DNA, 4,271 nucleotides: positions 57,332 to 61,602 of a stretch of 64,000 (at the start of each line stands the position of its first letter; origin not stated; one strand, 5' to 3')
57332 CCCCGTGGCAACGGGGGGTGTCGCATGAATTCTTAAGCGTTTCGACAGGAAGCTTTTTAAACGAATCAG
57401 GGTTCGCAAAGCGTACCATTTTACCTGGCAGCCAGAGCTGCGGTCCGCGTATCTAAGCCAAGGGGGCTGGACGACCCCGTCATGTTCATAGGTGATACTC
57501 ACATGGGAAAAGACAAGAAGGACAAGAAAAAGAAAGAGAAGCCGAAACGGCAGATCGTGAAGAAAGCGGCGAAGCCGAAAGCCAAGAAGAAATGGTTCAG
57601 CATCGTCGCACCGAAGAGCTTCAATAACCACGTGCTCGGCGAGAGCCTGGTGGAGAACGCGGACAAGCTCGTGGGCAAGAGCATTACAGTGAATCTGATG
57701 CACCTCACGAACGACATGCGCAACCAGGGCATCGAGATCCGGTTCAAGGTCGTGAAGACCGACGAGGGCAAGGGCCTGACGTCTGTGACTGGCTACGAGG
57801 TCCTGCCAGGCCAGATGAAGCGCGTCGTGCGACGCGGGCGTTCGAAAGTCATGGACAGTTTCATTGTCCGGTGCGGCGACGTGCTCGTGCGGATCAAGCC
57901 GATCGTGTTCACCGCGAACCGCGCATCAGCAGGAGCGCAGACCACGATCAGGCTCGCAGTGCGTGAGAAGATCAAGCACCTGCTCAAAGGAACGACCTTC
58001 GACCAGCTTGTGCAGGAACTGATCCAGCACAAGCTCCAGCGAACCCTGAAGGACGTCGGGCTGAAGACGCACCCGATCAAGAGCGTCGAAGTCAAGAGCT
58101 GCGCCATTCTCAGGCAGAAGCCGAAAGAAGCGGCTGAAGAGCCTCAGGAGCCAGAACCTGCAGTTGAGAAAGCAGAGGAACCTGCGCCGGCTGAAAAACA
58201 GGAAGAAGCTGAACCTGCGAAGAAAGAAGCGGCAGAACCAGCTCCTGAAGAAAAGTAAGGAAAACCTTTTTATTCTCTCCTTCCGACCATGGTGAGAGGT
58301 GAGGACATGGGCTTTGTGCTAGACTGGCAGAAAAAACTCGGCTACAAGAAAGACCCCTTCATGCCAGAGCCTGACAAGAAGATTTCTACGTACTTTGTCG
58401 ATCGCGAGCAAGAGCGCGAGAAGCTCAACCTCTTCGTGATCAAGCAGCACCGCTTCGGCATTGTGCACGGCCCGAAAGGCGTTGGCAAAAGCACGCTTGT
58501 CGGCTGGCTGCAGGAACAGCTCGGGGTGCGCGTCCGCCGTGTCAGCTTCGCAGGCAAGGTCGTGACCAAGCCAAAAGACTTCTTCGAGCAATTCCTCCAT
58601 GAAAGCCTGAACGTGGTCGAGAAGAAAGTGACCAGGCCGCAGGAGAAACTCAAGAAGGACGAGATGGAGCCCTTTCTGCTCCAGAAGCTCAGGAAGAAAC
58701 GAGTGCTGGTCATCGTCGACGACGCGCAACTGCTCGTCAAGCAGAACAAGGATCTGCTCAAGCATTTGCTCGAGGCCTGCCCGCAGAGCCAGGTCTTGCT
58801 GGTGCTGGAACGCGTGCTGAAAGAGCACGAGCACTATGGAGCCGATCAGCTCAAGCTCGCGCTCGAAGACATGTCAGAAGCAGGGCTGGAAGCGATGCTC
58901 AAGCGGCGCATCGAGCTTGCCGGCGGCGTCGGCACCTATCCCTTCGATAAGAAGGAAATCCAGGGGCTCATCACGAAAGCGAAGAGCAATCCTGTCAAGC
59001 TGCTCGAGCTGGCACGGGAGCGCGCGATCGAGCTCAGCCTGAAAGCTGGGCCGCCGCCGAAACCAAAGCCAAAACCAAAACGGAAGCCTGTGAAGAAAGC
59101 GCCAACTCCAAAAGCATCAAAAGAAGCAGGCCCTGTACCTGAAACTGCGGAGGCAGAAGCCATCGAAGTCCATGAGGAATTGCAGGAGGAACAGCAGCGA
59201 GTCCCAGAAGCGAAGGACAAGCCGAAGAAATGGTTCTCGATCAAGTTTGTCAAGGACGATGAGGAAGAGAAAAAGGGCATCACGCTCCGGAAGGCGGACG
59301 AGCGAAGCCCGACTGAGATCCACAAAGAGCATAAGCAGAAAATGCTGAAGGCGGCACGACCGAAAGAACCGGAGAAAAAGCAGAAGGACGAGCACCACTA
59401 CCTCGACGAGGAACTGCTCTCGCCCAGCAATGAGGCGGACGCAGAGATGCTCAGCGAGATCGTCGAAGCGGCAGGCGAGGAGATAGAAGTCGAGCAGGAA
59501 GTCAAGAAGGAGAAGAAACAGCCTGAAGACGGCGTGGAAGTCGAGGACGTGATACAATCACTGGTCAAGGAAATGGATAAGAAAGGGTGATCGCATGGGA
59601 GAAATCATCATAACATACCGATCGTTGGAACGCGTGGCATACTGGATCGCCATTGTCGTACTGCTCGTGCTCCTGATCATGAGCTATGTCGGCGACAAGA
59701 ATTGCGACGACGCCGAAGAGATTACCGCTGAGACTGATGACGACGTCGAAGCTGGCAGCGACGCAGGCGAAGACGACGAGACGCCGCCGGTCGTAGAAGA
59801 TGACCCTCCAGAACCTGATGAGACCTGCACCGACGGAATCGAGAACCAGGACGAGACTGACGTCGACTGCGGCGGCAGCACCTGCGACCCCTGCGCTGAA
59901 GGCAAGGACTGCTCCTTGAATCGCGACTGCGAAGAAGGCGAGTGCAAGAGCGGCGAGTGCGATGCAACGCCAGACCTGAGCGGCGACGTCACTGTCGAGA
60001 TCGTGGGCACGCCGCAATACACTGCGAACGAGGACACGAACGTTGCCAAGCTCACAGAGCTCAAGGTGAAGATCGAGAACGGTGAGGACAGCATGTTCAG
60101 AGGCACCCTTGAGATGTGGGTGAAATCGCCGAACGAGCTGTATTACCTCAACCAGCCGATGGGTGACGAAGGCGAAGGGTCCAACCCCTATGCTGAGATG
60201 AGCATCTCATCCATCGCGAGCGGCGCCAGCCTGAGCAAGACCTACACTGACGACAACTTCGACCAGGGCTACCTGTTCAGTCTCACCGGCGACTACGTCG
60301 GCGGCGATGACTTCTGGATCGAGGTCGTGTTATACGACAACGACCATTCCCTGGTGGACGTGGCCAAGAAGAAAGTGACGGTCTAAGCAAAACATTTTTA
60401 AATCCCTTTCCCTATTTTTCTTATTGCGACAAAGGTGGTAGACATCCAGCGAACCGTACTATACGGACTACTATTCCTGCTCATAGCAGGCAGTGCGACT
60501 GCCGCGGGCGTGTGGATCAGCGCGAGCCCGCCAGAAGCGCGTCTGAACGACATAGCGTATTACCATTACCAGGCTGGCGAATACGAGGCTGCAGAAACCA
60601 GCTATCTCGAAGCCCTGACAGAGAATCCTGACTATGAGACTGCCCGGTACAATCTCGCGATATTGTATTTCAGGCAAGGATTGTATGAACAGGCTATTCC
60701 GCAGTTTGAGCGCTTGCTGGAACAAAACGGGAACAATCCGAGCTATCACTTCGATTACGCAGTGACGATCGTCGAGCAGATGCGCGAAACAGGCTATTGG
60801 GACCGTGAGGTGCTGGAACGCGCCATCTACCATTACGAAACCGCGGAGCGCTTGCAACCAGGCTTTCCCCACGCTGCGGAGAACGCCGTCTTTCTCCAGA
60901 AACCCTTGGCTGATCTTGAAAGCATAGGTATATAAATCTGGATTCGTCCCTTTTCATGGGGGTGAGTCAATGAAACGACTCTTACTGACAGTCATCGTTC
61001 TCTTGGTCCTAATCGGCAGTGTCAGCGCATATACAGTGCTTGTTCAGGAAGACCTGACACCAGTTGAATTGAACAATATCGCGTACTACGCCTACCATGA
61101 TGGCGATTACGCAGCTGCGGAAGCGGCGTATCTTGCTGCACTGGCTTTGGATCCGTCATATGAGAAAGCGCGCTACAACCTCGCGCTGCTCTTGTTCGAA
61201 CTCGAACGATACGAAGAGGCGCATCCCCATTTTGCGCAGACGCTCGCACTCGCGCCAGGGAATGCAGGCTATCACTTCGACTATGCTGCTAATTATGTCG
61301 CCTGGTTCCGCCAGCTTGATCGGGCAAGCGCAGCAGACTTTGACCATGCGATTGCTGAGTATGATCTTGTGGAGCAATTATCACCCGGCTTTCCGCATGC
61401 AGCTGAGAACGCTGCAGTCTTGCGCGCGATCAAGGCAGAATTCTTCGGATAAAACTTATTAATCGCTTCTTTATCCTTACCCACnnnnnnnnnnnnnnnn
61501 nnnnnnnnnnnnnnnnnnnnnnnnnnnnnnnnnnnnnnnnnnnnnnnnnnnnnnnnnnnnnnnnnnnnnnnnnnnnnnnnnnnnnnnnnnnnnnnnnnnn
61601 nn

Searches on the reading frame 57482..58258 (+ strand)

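Call 17: search_protein_families(library=pfam, proteins=[window:57482-58258:+], max_evalue=0.0001)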
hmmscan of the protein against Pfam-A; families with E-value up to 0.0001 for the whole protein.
window:57482-58258:+ (258 aa): 1 family
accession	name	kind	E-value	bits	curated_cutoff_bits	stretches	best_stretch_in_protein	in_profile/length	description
PF01015.23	Ribosomal_S3Ae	-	2.7e-34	118.8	29.3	1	27-211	4-189/191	Ribosomal S3Ae family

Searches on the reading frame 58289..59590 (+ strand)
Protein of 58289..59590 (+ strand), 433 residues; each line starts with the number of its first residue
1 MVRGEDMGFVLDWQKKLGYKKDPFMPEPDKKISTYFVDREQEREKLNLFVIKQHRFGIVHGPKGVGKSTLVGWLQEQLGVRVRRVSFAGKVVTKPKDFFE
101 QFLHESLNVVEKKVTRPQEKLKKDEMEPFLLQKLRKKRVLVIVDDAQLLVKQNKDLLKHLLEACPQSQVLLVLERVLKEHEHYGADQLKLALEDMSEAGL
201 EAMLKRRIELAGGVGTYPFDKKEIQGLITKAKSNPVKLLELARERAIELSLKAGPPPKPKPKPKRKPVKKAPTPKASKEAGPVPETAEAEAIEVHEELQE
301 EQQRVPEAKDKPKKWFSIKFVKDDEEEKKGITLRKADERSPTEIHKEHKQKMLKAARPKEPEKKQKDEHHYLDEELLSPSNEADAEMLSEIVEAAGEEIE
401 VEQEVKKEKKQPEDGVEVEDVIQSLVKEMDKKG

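Call 3: search_protein_families(library=pfam, proteins=[window:58289-59590:+], max_evalue=1)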
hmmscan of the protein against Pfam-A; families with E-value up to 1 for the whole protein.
window:58289-59590:+ (433 aa): 19 families
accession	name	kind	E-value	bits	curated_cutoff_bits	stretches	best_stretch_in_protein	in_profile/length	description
PF13401.12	AAA_22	-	3.5e-13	50.4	27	1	53-163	4-110/130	AAA domain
PF13191.12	AAA_16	-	6.8e-09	36.9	32.6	1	36-172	2-167/167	AAA ATPase domain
PF01637.24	ATPase_2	-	8.2e-09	36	33.2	1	36-163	1-138/225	ATPase domain predominantly from Archaea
PF25201.1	nSTAND6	-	1.3e-07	32.2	27.7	1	52-171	16-142/148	Novel STAND NTPase 6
PF05729.18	NACHT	-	1.1e-05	25.7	26.7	1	58-207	4-163/167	NACHT domain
PF03193.22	RsgA_GTPase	-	0.00044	20.5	30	1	34-87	86-139/174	RsgA GTPase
PF00004.35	AAA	-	0.00073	20.4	21.2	1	59-153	3-73/131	ATPase family associated with various cellular activities (AAA)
PF20703.3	nSTAND1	-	0.00082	19.5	27.1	1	33-212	13-204/379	Novel STAND NTPase 1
PF25199.1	nSTAND_NTPase5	-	0.0014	18.9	34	1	123-166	82-125/145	Novel STAND NTPase 5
PF13604.12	AAA_30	-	0.0055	16.9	27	1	48-172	12-122/191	AAA domain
PF13238.12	AAA_18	-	0.006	17.5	29.4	1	58-136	2-82/128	AAA domain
PF00931.28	NB-ARC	-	0.0064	16.2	23.5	1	58-145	22-108/248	NB-ARC domain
PF13671.12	AAA_33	-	0.0097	16.7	27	1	58-150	3-82/143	AAA domain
PF00005.33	ABC_tran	-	0.021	15.9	25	1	55-143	12-80/137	ABC transporter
PF13173.12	AAA_14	-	0.04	14.4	27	1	56-170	4-94/129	AAA domain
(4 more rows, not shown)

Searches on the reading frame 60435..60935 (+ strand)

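Call 3: search_protein_families(library=pfam, proteins=[window:60435-60935:+], max_evalue=1)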
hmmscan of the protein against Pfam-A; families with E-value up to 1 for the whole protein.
window:60435-60935:+ (166 aa): 24 families
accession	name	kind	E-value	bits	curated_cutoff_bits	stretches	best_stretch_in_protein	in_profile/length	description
PF13414.12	TPR_11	-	6.4e-14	51.8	26.8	2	44-82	4-42/42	TPR repeat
PF00515.34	TPR_1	-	1.2e-12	47.5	27.8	2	70-101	3-34/34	Tetratricopeptide repeat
PF07719.23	TPR_2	-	2.7e-12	46.2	27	2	70-101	3-34/34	Tetratricopeptide repeat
PF14559.12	TPR_19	-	8.7e-12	45.6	25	1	45-105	2-62/68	Tetratricopeptide repeat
PF13428.12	TPR_14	-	1.8e-11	44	23.5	2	71-109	4-42/44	Tetratricopeptide repeat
PF13432.12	TPR_16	-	2e-11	44.5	32.7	1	39-102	2-65/65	Tetratricopeptide repeat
PF13424.12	TPR_12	-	1e-09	38.9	30.1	2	37-96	6-73/77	Tetratricopeptide repeat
PF13431.12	TPR_17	-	1.7e-08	34.5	24.4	2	57-88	2-33/34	Tetratricopeptide repeat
PF13181.12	TPR_8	-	4.6e-08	33.1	25.7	2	70-100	3-33/34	Tetratricopeptide repeat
PF24575.1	TPR_Slam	-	1.7e-07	32.1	35.2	2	43-80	56-93/104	Surface lipoprotein assembly modifier, N-terminal TPR repeats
PF13374.12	TPR_10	-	2.9e-06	27.6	27.5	2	36-61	4-29/42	Tetratricopeptide repeat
PF20308.4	TPR-S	-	1.7e-05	25.8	27.6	1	50-154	2-101/102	Tetratricopeptide Repeats-Sensor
PF12895.13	ANAPC3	-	3.4e-05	24.5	27.2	2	62-111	16-65/82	Anaphase-promoting complex, cyclosome, subunit 3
PF13176.12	TPR_7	-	4.9e-05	23.5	27.9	1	72-97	3-28/36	Tetratricopeptide repeat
PF13174.12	TPR_6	-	0.00015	22.6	26.3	1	70-98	2-30/33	Tetratricopeptide repeat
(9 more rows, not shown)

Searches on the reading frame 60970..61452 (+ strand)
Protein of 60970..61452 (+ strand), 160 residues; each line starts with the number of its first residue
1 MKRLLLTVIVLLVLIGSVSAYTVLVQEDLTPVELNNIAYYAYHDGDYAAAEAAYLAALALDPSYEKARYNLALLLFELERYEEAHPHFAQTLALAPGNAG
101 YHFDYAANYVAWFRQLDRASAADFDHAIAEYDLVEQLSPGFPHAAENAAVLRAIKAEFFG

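Call 3: search_protein_families(library=pfam, proteins=[window:60970-61452:+], max_evalue=1)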
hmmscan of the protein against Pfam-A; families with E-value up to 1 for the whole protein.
window:60970-61452:+ (160 aa): 18 families
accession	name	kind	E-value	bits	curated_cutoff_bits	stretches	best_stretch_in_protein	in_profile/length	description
PF07719.23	TPR_2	-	2.4e-11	43.3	27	2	67-98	3-34/34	Tetratricopeptide repeat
PF00515.34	TPR_1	-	1.5e-09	37.7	27.8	2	66-98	2-34/34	Tetratricopeptide repeat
PF13424.12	TPR_12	-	3e-08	34.2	30.1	2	34-95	6-75/77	Tetratricopeptide repeat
PF14559.12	TPR_19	-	8.2e-08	32.9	25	2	43-101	3-61/68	Tetratricopeptide repeat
PF13432.12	TPR_16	-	3.8e-07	30.9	32.7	1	37-99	3-65/65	Tetratricopeptide repeat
PF13181.12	TPR_8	-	8.9e-07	29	25.7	2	35-63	5-33/34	Tetratricopeptide repeat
PF13431.12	TPR_17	-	2.4e-06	27.8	24.4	1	53-85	1-33/34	Tetratricopeptide repeat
PF24575.1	TPR_Slam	-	2.8e-06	28.1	35.2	1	38-88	54-104/104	Surface lipoprotein assembly modifier, N-terminal TPR repeats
PF13428.12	TPR_14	-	6.1e-06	26.8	23.5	2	67-106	3-42/44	Tetratricopeptide repeat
PF13374.12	TPR_10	-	9e-06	26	27.5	2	68-94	5-31/42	Tetratricopeptide repeat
PF13414.12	TPR_11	-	1.3e-05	25.2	26.8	1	45-78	8-41/42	TPR repeat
PF12895.13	ANAPC3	-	0.00035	21.2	27.2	1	37-85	29-76/82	Anaphase-promoting complex, cyclosome, subunit 3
PF13371.12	TPR_9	-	0.0016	18.8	35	1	45-97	9-61/73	Tetratricopeptide repeat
PF05309.16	TraE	-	0.054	13.3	24.8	1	4-75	18-97/182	TraE protein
PF13176.12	TPR_7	-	0.088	13.4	27.9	0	43-63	11-31/36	Tetratricopeptide repeat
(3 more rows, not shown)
